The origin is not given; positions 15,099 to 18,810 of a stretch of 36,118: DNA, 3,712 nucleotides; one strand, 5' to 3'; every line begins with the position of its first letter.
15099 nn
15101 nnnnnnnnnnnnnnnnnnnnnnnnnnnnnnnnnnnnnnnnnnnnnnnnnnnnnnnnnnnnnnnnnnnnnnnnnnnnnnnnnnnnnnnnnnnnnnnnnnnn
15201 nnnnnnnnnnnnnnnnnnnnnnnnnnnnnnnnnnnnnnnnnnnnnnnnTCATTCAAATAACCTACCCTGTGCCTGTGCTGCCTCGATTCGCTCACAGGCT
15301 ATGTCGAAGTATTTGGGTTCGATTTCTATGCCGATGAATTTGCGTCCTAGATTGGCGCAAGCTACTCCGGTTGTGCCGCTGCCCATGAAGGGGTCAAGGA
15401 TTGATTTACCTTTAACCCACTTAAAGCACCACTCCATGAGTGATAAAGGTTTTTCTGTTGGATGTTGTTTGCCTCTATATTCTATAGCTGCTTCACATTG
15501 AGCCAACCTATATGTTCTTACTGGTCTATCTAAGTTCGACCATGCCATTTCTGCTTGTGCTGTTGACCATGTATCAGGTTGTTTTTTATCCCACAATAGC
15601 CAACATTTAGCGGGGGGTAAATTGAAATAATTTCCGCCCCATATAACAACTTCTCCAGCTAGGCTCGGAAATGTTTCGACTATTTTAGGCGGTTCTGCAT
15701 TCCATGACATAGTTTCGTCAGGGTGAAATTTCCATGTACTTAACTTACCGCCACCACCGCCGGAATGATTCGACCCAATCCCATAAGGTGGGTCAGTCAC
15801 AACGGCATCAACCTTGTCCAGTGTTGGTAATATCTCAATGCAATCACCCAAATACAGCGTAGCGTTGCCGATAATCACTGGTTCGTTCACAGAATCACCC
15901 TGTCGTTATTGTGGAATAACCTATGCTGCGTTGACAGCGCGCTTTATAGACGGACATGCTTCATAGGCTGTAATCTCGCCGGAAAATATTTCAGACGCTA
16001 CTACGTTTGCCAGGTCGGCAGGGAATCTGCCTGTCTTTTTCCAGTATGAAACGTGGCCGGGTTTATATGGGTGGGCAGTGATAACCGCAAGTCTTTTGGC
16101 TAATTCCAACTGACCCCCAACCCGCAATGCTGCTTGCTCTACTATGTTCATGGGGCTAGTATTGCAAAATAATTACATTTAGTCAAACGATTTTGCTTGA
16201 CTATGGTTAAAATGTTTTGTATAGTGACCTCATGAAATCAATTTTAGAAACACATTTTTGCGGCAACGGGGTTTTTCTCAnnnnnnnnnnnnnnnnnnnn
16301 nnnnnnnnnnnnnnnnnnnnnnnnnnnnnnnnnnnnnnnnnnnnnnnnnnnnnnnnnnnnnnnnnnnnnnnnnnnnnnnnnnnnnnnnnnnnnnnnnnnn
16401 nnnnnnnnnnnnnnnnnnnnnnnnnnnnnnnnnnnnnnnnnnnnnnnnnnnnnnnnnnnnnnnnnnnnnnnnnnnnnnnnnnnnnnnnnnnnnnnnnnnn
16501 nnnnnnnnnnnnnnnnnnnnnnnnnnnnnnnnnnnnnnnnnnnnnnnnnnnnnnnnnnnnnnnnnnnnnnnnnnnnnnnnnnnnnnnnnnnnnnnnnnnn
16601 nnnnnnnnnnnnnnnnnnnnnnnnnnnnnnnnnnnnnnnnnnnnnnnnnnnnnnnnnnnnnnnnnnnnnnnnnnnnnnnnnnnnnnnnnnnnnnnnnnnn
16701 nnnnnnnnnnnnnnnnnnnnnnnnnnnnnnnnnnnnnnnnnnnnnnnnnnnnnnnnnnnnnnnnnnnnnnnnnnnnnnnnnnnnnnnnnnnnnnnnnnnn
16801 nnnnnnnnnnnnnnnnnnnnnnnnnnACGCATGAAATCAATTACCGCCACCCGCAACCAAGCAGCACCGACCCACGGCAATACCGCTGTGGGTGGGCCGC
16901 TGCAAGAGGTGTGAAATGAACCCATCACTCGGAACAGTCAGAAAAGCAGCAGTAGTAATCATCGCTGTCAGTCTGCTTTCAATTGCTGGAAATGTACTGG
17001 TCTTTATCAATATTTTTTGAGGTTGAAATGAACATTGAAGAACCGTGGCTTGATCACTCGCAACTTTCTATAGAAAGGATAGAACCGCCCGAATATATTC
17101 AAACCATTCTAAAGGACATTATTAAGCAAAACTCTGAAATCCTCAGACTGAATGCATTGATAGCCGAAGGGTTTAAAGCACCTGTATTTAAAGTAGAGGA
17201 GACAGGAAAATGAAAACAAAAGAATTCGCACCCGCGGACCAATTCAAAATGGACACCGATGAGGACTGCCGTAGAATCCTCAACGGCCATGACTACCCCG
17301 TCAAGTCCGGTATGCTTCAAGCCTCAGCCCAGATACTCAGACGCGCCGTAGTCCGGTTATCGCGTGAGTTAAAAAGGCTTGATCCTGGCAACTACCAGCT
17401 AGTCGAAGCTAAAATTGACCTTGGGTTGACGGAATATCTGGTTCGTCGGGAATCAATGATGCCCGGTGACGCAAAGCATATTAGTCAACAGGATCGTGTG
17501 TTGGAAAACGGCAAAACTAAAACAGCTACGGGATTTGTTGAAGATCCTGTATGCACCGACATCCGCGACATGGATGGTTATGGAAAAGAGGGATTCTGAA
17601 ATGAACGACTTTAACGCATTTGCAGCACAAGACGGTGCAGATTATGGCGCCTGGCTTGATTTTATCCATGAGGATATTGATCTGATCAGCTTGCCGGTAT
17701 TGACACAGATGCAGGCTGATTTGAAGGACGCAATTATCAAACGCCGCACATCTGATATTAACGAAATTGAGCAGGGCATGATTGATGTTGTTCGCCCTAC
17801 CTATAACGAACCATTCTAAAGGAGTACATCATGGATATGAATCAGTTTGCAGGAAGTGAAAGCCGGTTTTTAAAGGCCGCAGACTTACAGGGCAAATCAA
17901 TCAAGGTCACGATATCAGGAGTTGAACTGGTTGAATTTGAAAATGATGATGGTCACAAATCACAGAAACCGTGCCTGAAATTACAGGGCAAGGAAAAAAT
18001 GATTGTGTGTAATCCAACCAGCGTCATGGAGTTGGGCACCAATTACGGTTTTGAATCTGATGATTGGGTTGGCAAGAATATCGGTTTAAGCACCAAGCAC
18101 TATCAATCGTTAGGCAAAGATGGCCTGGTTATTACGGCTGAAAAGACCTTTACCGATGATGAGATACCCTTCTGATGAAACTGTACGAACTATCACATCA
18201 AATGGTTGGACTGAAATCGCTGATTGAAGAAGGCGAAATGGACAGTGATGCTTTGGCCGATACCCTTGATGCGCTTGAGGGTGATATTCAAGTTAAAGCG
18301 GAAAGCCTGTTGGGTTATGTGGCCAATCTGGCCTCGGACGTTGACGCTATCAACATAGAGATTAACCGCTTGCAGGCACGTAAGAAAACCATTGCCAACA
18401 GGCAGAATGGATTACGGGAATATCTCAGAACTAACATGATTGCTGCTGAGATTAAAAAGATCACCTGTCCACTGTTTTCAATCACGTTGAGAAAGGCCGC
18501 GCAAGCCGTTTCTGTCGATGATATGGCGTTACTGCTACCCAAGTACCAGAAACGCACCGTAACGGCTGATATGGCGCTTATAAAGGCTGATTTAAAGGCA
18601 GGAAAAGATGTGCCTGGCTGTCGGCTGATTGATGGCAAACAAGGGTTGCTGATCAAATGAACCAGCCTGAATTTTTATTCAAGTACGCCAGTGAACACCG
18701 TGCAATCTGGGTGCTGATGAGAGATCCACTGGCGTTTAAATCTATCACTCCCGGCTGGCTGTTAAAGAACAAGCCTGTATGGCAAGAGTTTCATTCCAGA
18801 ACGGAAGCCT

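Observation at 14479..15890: Tandem beta-class methyltransferases: near-identical ends, different catalytic signatures, recoded DNA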

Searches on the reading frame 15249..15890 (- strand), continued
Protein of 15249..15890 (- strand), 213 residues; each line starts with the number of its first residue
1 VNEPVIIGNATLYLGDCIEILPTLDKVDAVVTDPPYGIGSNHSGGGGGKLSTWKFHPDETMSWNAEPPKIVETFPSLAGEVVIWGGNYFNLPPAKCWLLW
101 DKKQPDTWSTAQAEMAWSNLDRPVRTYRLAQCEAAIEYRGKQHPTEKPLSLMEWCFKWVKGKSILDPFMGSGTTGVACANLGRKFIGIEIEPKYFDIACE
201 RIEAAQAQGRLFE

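Call 40: search_solved_structures(query=A2, max_evalue=0.001, show_alignments=2)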
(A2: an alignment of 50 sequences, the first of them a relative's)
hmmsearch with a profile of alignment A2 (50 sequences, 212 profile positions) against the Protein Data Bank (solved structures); distinct sequences matched with E-value up to 0.001: 13.
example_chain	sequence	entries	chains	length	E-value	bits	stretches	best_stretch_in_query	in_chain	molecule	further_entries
5hek_A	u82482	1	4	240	2.3e-27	98.8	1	138-202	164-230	Adenine specific DNA methyltransferase (DpnA)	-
5hfj_A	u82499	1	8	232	2.8e-27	98.6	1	138-202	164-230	Adenine specific DNA methyltransferase (DpnA)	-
6pbd_A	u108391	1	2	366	3.5e-24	88.4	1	135-203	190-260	Modification methylase CcrMI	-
8urk_A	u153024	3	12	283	1.9e-23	86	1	117-203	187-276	Methyltransferase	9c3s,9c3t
9c3u_A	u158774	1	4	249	2.2e-23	85.9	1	117-203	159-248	Methyltransferase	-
2zie_A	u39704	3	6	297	1.1e-15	60.6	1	125-202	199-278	Putative modification methylase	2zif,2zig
8s9m_A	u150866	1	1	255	2.6e-13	52.9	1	137-210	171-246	DNA cytosine-N4 methyltransferase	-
8s9n_A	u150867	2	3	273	3e-13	52.7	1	137-210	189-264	DNA cytosine-N4 methyltransferase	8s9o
1g60_A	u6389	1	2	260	2.5e-12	49.7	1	137-197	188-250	Adenine-specific Methyltransferase MboIIA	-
1boo_A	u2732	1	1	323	5e-10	42.2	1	138-200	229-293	PROTEIN (N-4 CYTOSINE-SPECIFIC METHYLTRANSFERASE PVU II)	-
1nw8_A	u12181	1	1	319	1.1e-09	41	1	123-191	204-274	MODIFICATION METHYLASE RSRI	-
1eg2_A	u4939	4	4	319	1.1e-09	41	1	123-191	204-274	MODIFICATION METHYLASE RSRI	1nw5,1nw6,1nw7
5e71_A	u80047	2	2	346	3.6e-05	26.3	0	7-48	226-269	N2, N2-dimethylguanosine tRNA methyltransferase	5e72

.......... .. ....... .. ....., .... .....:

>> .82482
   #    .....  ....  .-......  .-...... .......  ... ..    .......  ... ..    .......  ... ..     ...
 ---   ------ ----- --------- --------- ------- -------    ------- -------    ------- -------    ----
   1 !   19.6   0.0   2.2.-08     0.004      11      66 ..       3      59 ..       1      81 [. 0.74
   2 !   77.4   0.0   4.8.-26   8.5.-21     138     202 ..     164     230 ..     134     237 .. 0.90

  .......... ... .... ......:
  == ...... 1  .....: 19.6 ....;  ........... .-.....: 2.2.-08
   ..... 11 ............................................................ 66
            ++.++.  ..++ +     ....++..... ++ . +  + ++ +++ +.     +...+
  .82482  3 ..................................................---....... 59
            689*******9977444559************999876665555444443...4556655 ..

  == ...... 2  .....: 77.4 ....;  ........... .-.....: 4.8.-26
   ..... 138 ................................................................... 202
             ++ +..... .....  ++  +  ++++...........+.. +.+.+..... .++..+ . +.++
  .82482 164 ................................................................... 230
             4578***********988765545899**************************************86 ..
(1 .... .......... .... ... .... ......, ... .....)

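Call 53: predict_structure(alignment_id=A2)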
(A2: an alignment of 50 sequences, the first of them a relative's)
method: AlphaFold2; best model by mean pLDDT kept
length: 213 residues; sequences in the alignment: 50
mean_pLDDT: 87.2   pTM: 0.86
mean pLDDT of the five models: 87.2, 86.9, 86.8, 83.2, 82.5
residues with pLDDT >= 90: 136; 70-90: 42; 50-70: 35; < 50: 0
segments of 3 or more residues with pLDDT < 50: none
pLDDT, mean of each block of 10 residues (from residue 1): 91 97 97 80 58 63 77 97 93 95 75 90 94 79 84 97 97 96 97 95 89 54
secondary structure, 60 per line:
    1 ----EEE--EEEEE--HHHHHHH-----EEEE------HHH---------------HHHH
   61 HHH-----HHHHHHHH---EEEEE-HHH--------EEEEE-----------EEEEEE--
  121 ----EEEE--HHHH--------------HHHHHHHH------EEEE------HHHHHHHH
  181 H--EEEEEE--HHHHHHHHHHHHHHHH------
elements in order: E5-7 E10-14 H17-23 E29-32 H57-63 H69-76 E80-84 E97-101 E113-118 E125-128 H131-134 H149-156 E163-166 H173-181 E184-189 H192-207

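Call 58: fold_search(model_id=the predicted structure, library=pdb)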
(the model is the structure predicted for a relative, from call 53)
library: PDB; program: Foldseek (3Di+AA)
matches with E <= 10: 588; with E <= 0.001: 39
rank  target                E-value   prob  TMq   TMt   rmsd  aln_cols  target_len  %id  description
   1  5hfj_C                1.1e-11  1.00  0.57  0.60   5.6       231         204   24  crystal structure of M1.HpyAVI-SAM complex (released 2016-11-16)
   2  5hfj_F                2.7e-11  1.00  0.57  0.62   5.3       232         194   24  crystal structure of M1.HpyAVI-SAM complex (released 2016-11-16)
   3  5hfj_B                3.6e-11  1.00  0.58  0.63   5.4       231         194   26  crystal structure of M1.HpyAVI-SAM complex (released 2016-11-16)
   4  5hfj_G                5.6e-11  1.00  0.55  0.58   8.9       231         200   26  crystal structure of M1.HpyAVI-SAM complex (released 2016-11-16)
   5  6pbd_A                6.0e-11  1.00  0.59  0.38   7.9       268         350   22  DNA N6-Adenine Methyltransferase CcrM In Complex with Double-Stranded DNA Oligonucleotide Containing Its Recognition S (released 2019-10-23)
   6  5hfj_H                1.7e-10  1.00  0.57  0.63   5.3       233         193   25  crystal structure of M1.HpyAVI-SAM complex (released 2016-11-16)
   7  8urk_A                2.2e-10  1.00  0.61  0.53   6.9       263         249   22  Crystal structure of DNA N6-Adenine Methyltransferase M.BceJIV from Burkholderia cenocepacia in complex with duplex DN (released 2024-09-11)
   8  5hek_A                2.3e-10  1.00  0.51  0.55   7.8       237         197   24  crystal structure of M1.HpyAVI (released 2016-11-16)
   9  5hfj_A                2.8e-10  1.00  0.60  0.63   6.0       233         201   24  crystal structure of M1.HpyAVI-SAM complex (released 2016-11-16)
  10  5hfj_E                2.8e-10  1.00  0.57  0.62   5.4       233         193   25  crystal structure of M1.HpyAVI-SAM complex (released 2016-11-16)
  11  9c3u_A                3.6e-10  1.00  0.57  0.49   7.5       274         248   21  Crystal structure of DNA N6-Adenine Methyltransferase M.BceJIV from Burkholderia cenocepacia in complex with duplex DN (released 2024-09-11)
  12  9c3s_A                3.9e-10  1.00  0.60  0.52   6.7       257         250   24  Crystal structure of DNA N6-Adenine Methyltransferase M.BceJIV from Burkholderia cenocepacia in complex with duplex DN (released 2024-09-11)
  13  5hek_C                5.6e-10  1.00  0.53  0.61   7.2       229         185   23  crystal structure of M1.HpyAVI (released 2016-11-16)
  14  5hfj_D                5.9e-10  1.00  0.51  0.57   8.8       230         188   24  crystal structure of M1.HpyAVI-SAM complex (released 2016-11-16)
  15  8urk_D                8.6e-10  1.00  0.56  0.49   8.3       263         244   22  Crystal structure of DNA N6-Adenine Methyltransferase M.BceJIV from Burkholderia cenocepacia in complex with duplex DN (released 2024-09-11)
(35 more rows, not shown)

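Call 73: get_annotated_region(hit=H35, flank=2500)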
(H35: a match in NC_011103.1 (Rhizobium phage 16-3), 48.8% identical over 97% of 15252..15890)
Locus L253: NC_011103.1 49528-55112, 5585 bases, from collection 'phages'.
description: Rhizobium phage 16-3, complete genome.
organism: Rhizobium phage 16-3 (NCBI taxid 10704)
taxonomy: Viruses; Duplodnaviria; Heunggongvirae; Uroviricota; Caudoviricetes
host: -; source: -; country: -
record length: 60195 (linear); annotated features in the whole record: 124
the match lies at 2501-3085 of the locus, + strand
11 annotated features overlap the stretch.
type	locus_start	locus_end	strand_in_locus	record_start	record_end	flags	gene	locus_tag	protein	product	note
CDS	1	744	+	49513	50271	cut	16-3p091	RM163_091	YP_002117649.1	exonuclease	-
CDS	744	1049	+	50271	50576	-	16-3p092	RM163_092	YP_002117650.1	p092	-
CDS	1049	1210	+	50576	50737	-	16-3p093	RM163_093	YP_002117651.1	p093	-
CDS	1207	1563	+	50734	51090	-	16-3p094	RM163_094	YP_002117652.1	p094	-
CDS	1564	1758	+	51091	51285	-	16-3p095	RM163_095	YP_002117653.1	p095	-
CDS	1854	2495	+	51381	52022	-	16-3p096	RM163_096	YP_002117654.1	DNA methyltransferase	putative DNA methyltransferase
CDS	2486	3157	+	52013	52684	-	16-3p097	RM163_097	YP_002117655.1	methyltransferase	similar to DNA modification methylase, COG0863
CDS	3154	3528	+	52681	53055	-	16-3p098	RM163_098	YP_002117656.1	p098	-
CDS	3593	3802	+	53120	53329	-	16-3p099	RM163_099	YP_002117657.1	transcriptional regulator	-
CDS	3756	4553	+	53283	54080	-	16-3p100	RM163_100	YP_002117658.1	endonuclease VII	-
CDS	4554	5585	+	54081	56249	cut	16-3p101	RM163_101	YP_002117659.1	DNA polymerase/primase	similar to RecA-family ATPase-like protein from Nitrobacter hamburgensis X14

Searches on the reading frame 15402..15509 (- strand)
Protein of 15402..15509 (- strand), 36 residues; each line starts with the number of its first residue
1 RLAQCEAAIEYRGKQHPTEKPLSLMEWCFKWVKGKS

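Call 68: search_solved_structures(query=window:15402-15509:-, max_evalue=10, show_alignments=5)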
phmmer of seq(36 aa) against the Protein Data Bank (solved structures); distinct sequences matched with E-value up to 10: 0.

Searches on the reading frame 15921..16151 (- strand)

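Call 23: search_protein_families(library=pfam, proteins=[window:15921-16151:-], max_evalue=0.01)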
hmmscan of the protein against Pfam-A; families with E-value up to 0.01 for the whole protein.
window:15921-16151:- (76 aa): 1 family
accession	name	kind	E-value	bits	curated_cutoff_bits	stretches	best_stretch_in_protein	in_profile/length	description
PF15943.11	YdaS_toxin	-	0.00057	20.1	30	1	5-70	2-61/65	Bacterial toxin YdaS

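Call 25: search_protein_families(library=phrogs, proteins=[window:15921-16151:-], max_evalue=0.001)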
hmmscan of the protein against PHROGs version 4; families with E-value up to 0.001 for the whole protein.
window:15921-16151:- (76 aa): 1 family
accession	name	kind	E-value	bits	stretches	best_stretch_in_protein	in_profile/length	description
phrog_35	-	transcription regulation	1.4e-05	26.2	1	1-69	75-137/181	transcriptional repressor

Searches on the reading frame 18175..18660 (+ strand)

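Call 23: search_protein_families(library=pfam, proteins=[window:18175-18660:+], max_evalue=0.01)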
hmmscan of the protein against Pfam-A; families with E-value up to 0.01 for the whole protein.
window:18175-18660:+ (161 aa): 2 families
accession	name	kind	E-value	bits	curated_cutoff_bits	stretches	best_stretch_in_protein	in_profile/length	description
PF05565.16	Sipho_Gp157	-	6.4e-40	137.3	28.6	1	2-160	1-161/162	Siphovirus Gp157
PF23984.1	DUF7307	-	0.0064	16.9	27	0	50-111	3-66/129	Pam3 gp33-like protein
